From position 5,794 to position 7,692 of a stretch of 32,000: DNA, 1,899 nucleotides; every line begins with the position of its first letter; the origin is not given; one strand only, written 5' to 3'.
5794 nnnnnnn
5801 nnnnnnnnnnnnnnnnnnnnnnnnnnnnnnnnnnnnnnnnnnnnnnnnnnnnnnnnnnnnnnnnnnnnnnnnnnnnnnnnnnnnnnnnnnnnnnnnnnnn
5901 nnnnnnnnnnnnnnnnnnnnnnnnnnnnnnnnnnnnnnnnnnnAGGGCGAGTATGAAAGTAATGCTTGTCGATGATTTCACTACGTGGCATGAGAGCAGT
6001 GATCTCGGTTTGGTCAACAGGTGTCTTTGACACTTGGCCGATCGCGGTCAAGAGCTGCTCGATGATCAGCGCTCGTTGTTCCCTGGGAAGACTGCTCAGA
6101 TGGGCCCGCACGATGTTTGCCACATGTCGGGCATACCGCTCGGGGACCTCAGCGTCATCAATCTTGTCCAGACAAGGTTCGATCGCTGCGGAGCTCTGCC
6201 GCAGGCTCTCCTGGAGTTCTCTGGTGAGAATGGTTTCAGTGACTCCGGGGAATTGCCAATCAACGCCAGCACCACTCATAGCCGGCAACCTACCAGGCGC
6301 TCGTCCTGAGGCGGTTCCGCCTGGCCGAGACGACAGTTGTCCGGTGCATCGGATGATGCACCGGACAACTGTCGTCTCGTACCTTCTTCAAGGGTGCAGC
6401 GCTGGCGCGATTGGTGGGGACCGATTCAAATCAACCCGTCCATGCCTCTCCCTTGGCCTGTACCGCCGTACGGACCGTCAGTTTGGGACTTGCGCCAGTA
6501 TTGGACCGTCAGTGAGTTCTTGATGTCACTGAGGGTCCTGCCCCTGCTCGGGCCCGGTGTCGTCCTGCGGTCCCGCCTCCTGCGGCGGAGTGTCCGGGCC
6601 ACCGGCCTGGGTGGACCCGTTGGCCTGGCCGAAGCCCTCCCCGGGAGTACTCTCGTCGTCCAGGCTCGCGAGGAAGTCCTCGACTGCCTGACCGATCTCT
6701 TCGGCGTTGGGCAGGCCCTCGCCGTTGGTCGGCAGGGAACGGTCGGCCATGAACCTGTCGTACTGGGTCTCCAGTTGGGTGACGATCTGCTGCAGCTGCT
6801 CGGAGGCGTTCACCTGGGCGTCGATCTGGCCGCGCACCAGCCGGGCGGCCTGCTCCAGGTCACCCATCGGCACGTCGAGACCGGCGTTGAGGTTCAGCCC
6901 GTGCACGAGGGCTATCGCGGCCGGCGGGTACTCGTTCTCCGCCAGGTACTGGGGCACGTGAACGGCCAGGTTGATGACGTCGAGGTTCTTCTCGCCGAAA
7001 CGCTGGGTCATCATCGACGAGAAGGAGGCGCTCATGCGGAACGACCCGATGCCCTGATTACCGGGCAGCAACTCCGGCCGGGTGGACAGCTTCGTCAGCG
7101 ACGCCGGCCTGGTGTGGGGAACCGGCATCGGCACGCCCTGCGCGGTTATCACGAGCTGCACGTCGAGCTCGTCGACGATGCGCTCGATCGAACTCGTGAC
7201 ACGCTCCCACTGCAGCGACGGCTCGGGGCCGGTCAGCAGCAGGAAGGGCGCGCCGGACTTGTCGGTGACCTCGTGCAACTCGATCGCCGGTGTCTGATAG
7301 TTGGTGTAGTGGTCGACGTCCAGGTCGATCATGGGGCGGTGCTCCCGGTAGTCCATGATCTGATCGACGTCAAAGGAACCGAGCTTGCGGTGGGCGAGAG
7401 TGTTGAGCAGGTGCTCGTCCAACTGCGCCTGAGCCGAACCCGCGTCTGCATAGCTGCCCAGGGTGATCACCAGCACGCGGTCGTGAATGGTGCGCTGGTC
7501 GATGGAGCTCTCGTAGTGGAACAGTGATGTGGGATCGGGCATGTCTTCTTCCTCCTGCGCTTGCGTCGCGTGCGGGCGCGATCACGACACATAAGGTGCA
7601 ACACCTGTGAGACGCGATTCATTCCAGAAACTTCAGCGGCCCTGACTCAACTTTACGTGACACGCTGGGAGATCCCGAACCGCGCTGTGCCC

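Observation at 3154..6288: Low-GC single-gene islet encoding a SauUSI-architecture PLD nuclease / SF2 helicase / DUF3427 protein (candidate stand-alone defence gene)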

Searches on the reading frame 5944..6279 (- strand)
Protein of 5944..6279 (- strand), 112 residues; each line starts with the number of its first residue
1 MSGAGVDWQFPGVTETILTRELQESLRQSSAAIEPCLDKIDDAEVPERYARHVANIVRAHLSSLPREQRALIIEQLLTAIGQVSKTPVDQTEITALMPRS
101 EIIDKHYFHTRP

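Call 33: search_solved_structures(query=A2, max_evalue=10, show_alignments=2)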
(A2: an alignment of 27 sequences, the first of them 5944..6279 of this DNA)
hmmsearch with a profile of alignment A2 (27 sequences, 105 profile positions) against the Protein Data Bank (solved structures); distinct sequences matched with E-value up to 10: 4.
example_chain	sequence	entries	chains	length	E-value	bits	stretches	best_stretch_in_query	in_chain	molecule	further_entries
2dg8_A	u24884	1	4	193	0.027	18.3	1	39-94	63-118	putative tetR-family transcriptional regulatory protein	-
1ug7_A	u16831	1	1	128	0.18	15.7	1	15-84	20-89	2610208M17Rik protein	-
9k8e_A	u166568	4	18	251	0.24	15.3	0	14-78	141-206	Cage-t32-Zn1-HEHE-35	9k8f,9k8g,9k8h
6vfi_A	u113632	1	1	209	9.7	10.1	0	35-72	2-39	O43_dn18A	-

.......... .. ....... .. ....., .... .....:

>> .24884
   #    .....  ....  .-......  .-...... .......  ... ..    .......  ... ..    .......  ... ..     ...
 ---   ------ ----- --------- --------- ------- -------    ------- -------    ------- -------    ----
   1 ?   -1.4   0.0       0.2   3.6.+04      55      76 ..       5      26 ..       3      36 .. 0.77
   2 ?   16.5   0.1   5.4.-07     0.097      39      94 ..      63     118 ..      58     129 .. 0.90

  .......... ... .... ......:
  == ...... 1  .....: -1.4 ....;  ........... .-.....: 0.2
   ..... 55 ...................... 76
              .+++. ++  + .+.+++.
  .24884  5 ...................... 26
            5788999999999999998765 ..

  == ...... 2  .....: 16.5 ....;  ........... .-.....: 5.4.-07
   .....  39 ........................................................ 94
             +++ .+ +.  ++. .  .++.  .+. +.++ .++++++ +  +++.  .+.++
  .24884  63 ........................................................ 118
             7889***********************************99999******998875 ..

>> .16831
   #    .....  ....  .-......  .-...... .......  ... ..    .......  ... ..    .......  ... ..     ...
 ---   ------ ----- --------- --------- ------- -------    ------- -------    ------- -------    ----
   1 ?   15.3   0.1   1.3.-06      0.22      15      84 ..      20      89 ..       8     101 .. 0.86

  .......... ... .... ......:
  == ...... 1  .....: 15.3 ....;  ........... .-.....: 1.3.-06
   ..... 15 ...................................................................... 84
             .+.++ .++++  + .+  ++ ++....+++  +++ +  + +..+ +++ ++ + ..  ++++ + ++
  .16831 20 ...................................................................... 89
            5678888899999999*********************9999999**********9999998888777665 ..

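Call 34: search_protein_families(library=pfam, alignment_id=A2, max_evalue=1)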
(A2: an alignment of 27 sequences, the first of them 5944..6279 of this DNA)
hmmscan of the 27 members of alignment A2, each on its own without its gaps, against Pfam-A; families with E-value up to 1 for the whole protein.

A. member 1, window:5944-6279:- (112 aa): 3 families
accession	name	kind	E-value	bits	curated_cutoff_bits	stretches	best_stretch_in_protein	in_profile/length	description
PF10719.14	ComFB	-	0.015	15.7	25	1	44-87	39-83/83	Late competence development protein ComFB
PF09720.15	Unstab_antitox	-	0.038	14.5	23.3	1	63-90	1-28/54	Putative addiction module component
PF14675.12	FANCI_S1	-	0.15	12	26.1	1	33-85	8-60/221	FANCI solenoid 1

B. families by the number of members that match (of 27 scanned): 30 families (the first 25 are shown)
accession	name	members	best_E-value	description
PF10719.14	ComFB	2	0.015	Late competence development protein ComFB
PF09720.15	Unstab_antitox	2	0.038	Putative addiction module component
PF21373.2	ZNHIT3_C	2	0.08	Zinc finger HIT domain-containing protein 3, C-terminal domain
PF22564.2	HAAS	1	0.0039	HAAS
PF24627.1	PUMA_CC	1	0.017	PUMA coiled-coil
PF25118.1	EFL1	1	0.018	Elongation factor-like GTPase 1-like domain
PF07747.17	MTH865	1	0.023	MTH865-like family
PF08958.15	DUF1871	1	0.025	Domain of unknown function (DUF1871)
PF18433.6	DUF5610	1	0.027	Domain of unknown function (DUF5610)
PF11000.13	DUF2840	1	0.033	Protein of unknown function (DUF2840)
PF19249.4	DUF5897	1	0.046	Family of unknown function (DUF5897)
PF11968.14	Bmt2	1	0.047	25S rRNA (adenine(2142)-N(1))-methyltransferase, Bmt2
PF19443.4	DAHL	1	0.053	DAHL domain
PF07528.20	DZF_N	1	0.069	DZF N-terminal domain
PF10410.14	DnaB_bind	1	0.078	DnaB-helicase binding domain of primase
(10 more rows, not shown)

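Call 45: predict_structure(alignment_id=A2)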
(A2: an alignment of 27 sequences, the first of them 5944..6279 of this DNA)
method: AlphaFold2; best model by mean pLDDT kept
length: 112 residues; sequences in the alignment: 27
mean_pLDDT: 84.2   pTM: 0.64
mean pLDDT of the five models: 84.2, 83.0, 79.3, 78.2, 76.0
residues with pLDDT >= 90: 55; 70-90: 40; 50-70: 12; < 50: 5
segments of 3 or more residues with pLDDT < 50: 1-5
pLDDT, mean of each block of 10 residues (from residue 1): 48 77 89 89 94 94 94 96 92 84 74 63
secondary structure, 60 per line:
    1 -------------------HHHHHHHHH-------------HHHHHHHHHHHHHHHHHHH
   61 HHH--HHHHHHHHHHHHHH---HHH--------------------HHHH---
elements in order: H20-28 H42-63 H66-79 H106-109

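Call 54: fold_search(model_id=the predicted structure, library=pdb)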
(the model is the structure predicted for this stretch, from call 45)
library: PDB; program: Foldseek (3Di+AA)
matches with E <= 10: 11; with E <= 0.001: 0
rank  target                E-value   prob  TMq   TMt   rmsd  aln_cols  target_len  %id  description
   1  9l5r_J                5.3e+00  0.08  0.29  0.07  15.6        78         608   12  Cryo-EM structure of the thermophile spliceosome (state ILS) (released 2025-03-12)
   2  1rp3_C                5.3e+00  0.06  0.23  0.13   8.1        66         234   18  Cocrystal structure of the flagellar sigma/anti-sigma complex, Sigma-28/FlgM (released 2004-04-06)
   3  8fkz_NL               5.3e+00  0.02  0.23  0.09  30.2       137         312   14  Human nucleolar pre-60S ribosomal subunit (State G) (released 2023-07-12)
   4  8b6h_EL               5.3e+00  0.01  0.15  0.11  18.7       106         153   16  Cryo-EM structure of cytochrome c oxidase dimer (complex IV) from respiratory supercomplex of Tetrahymena thermophila (released 2023-03-29)
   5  6sga_FJ               5.6e+00  0.02  0.19  0.08  17.0       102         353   16  Body domain of the mt-SSU assemblosome from Trypanosoma brucei (released 2019-09-18)
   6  3bk9_A                6.0e+00  0.04  0.22  0.11  14.8        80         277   20  H55A mutant of tryptophan 2,3-dioxygenase from Xanthomonas campestris (released 2008-09-30)
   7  7kuw                  6.4e+00  0.10  0.23  0.38   5.2        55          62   16  High-throughput design and refinement of stable proteins using sequence-only models (released 2021-12-15)
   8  1rp3_E                7.3e+00  0.06  0.24  0.13   8.4        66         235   18  Cocrystal structure of the flagellar sigma/anti-sigma complex, Sigma-28/FlgM (released 2004-04-06)
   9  2nw9_A                8.3e+00  0.04  0.23  0.11  10.4        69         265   20  Crystal Structure of Tryptophan 2,3-dioxygenase (TDO) from Xanthomonas campestris in complex with ferrous heme and 6-f (released 2006-12-19)
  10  6gvw_F                8.3e+00  0.02  0.21  0.08  17.8        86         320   15  Crystal structure of the BRCA1-A complex (released 2019-07-10)
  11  3bk9_H                9.4e+00  0.03  0.19  0.10  11.3        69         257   23  H55A mutant of tryptophan 2,3-dioxygenase from Xanthomonas campestris (released 2008-09-30)

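Call 76: search_protein_representatives(alignment_id=A2)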
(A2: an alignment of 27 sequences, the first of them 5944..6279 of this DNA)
Query: 27 sequences, 105 profile positions. Proteins with E-value up to 0.001 (for the whole library): 1576; up to 1e-10: 264; up to 1e-30: 0. The best 150 are listed.
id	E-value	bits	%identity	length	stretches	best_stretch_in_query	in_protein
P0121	4.1e-27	111.0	-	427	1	1-105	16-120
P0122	6.4e-27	110.3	-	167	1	1-105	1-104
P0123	2.4e-26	108.5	-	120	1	1-105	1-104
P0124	1.2e-25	106.3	-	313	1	1-105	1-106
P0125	1.3e-25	106.2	-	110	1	1-105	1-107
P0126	1.6e-25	105.9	-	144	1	1-105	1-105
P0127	3.2e-25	104.9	-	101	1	1-95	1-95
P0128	6.7e-25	103.9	-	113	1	1-105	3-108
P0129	1.5e-24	102.7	-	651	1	1-105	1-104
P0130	1.9e-24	102.4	-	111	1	1-105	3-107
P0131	2.2e-24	102.2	-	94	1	1-93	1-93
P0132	2.2e-24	102.2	-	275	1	1-105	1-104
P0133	3.2e-24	101.7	-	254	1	2-105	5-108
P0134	3.5e-24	101.5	-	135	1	1-105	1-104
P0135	4.8e-24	101.1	-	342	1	1-105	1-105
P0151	1.7e-22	96.1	-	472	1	3-105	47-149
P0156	4.3e-22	94.8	-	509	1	1-105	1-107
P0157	5.0e-22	94.6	-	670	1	1-105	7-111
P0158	9.2e-22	93.8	-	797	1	1-105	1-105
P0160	1.9e-21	92.7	-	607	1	3-105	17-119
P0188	1.2e-19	87.0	-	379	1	2-90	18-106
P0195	9.7e-19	84.1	-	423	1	2-105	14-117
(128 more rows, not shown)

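Call 77: search_protein_families(library=pfam, proteins=[P0121, P0129, P0157, P0158, P0160, P0156, P0151, P0195, P0188, P0135], max_evalue=0.0001)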
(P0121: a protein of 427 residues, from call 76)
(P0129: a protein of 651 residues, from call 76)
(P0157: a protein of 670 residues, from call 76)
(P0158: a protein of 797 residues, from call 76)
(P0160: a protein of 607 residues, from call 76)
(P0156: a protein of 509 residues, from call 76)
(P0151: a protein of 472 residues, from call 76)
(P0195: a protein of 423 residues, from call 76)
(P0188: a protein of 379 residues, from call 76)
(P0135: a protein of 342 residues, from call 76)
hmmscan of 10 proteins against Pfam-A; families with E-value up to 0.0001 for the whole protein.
P0121 (427 aa): 0 families

P0129 (651 aa): 1 family
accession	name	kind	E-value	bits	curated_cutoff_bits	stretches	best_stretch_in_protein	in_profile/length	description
PF04851.21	ResIII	-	5.6e-10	39.8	22.5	1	422-463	122-164/164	Type III restriction enzyme, res subunit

P0157 (670 aa): 4 families
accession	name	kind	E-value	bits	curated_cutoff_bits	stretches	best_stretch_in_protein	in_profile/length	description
PF04851.21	ResIII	-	3.4e-33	115.3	22.5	1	309-465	2-164/164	Type III restriction enzyme, res subunit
PF13091.12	PLDc_2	-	3.7e-10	40.2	27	1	159-268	25-132/132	PLD-like domain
PF00270.35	DEAD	-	1e-08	35.5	26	1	314-465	3-162/167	DEAD/DEAH box helicase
PF18766.7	SWI2_SNF2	-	1.1e-06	28.9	26.7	1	329-502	16-193/221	SWI2/SNF2 ATPase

P0158 (797 aa): 1 family
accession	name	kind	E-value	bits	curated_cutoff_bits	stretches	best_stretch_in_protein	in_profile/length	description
PF00271.37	Helicase_C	-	5.2e-14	52.9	23.5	1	545-637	16-108/110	Helicase conserved C-terminal domain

P0160 (607 aa): 1 family
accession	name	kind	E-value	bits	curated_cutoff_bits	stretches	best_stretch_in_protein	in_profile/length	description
PF04851.21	ResIII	-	1.1e-07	32.3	22.5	1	320-370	2-51/164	Type III restriction enzyme, res subunit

P0156 (509 aa): 4 families
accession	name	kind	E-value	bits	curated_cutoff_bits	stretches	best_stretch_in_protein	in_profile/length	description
PF11907.13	DUF3427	-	3e-11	43.5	27.7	1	384-448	163-226/280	Domain of unknown function (DUF3427)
PF13091.12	PLDc_2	-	1.5e-08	35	27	1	159-265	29-132/132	PLD-like domain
PF04851.21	ResIII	-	4.8e-08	33.5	22.5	1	308-388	3-77/164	Type III restriction enzyme, res subunit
PF09565.16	RE_NgoFVII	-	5.5e-05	23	23.8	1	193-235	79-121/162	NgoFVII restriction endonuclease N-terminal PLD domain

P0151 (472 aa): 3 families
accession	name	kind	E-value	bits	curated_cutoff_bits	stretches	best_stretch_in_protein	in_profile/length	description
PF04851.21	ResIII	-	1e-17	64.9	22.5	1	349-456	2-112/164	Type III restriction enzyme, res subunit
PF13091.12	PLDc_2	-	9.7e-11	42.1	27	1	180-307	10-132/132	PLD-like domain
PF00270.35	DEAD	-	1.3e-05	25.4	26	1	355-440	4-84/167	DEAD/DEAH box helicase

P0195 (423 aa): 0 families

P0188 (379 aa): 0 families

P0135 (342 aa): 1 family
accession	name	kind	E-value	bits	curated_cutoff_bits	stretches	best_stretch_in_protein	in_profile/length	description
PF13091.12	PLDc_2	-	4e-07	30.4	27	1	156-231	28-103/132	PLD-like domain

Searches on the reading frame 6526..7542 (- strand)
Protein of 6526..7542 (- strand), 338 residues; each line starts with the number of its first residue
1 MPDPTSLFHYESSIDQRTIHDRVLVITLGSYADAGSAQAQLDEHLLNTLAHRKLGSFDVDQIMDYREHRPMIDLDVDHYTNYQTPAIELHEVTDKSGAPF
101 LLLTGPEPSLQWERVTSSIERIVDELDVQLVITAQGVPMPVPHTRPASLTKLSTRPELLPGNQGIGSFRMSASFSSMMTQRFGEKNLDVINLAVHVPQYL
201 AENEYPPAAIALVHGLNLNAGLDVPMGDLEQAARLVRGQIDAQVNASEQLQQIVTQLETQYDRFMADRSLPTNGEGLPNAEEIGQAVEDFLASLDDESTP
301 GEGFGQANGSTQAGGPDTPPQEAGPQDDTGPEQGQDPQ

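Call 19: find_related_loci(query=window:6526-7542:-, collection=genome_contigs, flank=8000)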
Query window:6526-7542:- (338 aa) in genome_contigs; peptide patterns used: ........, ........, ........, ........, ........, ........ (x = any residue, [..] = any of these).
179 stretches matched a pattern; 4 encode a relative of the query (tblastn E <= 1e-3); 4 distinct loci.
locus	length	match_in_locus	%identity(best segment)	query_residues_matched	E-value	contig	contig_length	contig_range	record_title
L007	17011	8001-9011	90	1-338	0e+0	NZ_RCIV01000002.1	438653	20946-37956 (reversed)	Propionibacterium australiense strain NML98A072 NML98A072_2, whole genome shotgun sequence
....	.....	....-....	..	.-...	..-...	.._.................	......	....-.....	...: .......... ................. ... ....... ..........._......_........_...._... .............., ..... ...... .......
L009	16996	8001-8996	80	1-335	1e-179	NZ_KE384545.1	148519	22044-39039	Propionibacterium acidifaciens DSM 21887 K336DRAFT_scaffold00003.3, whole genome shotgun sequence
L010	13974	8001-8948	68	1-323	1e-142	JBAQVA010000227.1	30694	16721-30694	MAG: Propionibacterium sp. isolate MFD10546_ilm_asm_bin42 k127_79045, whole genome shotgun sequence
